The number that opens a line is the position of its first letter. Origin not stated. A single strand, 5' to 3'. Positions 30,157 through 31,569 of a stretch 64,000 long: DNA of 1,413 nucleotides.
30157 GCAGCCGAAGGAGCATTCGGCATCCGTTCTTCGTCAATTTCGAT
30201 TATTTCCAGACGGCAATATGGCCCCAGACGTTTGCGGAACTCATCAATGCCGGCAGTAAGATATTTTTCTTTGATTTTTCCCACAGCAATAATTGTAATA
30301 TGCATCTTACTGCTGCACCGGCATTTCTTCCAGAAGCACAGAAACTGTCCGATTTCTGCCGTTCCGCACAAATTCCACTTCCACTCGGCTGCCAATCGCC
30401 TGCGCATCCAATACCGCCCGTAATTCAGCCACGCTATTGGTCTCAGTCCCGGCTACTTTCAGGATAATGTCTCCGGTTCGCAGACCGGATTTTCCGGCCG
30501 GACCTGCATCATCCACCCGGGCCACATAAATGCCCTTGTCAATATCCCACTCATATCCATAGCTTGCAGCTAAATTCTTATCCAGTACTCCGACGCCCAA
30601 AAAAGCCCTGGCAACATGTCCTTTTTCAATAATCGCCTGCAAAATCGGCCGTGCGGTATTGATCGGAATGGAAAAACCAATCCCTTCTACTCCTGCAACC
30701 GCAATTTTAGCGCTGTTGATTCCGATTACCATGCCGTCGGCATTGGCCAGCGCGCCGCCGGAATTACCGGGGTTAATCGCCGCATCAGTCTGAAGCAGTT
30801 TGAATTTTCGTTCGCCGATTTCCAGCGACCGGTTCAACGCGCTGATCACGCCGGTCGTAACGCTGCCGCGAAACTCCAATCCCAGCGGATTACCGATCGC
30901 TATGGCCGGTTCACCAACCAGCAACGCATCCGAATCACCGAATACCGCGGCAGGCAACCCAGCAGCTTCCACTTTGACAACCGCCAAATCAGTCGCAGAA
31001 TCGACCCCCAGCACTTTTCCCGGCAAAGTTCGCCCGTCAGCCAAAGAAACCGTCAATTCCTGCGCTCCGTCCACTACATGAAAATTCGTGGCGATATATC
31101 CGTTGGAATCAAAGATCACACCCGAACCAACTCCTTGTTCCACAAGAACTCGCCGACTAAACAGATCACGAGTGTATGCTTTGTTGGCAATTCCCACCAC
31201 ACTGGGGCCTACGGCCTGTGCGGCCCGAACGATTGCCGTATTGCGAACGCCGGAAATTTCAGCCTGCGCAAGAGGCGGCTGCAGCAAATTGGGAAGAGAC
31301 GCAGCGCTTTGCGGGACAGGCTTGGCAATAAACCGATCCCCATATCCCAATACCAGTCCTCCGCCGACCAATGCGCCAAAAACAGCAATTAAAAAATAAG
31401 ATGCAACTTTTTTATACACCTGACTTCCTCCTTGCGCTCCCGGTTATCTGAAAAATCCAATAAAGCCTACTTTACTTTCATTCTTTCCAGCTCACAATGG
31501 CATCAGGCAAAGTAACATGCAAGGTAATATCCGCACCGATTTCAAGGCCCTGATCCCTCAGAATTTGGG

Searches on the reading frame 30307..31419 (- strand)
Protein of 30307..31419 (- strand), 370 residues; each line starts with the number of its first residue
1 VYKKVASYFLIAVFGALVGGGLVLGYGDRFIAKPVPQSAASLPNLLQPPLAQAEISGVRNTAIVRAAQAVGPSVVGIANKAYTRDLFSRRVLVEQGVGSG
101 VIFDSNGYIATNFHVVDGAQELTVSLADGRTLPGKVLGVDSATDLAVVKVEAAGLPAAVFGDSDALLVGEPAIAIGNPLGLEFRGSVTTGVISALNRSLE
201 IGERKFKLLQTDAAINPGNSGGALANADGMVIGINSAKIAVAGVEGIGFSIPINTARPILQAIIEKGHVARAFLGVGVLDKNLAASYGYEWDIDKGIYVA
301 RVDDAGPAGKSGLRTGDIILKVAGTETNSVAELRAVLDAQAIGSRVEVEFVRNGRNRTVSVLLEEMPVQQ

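Call 68: search_protein_families(library=pfam, proteins=[window:30307-31419:-], max_evalue=0.00001)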
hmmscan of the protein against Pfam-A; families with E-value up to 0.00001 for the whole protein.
window:30307-31419:- (370 aa): 5 families
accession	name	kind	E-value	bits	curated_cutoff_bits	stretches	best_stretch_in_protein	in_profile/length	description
PF13365.12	Trypsin_2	-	3.1e-35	122.4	27.6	1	98-234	1-144/144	Trypsin-like peptidase domain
PF13180.12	PDZ_2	-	2e-15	57.3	27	1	274-362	3-79/80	PDZ domain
PF00089.32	Trypsin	-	3.7e-13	50.3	20.6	1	97-258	26-218/220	Trypsin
PF00595.29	PDZ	-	6.2e-10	39.8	23.2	1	285-348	23-78/81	PDZ domain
PF17820.7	PDZ_6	-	2.2e-09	37.3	27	1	299-352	2-54/54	PDZ domain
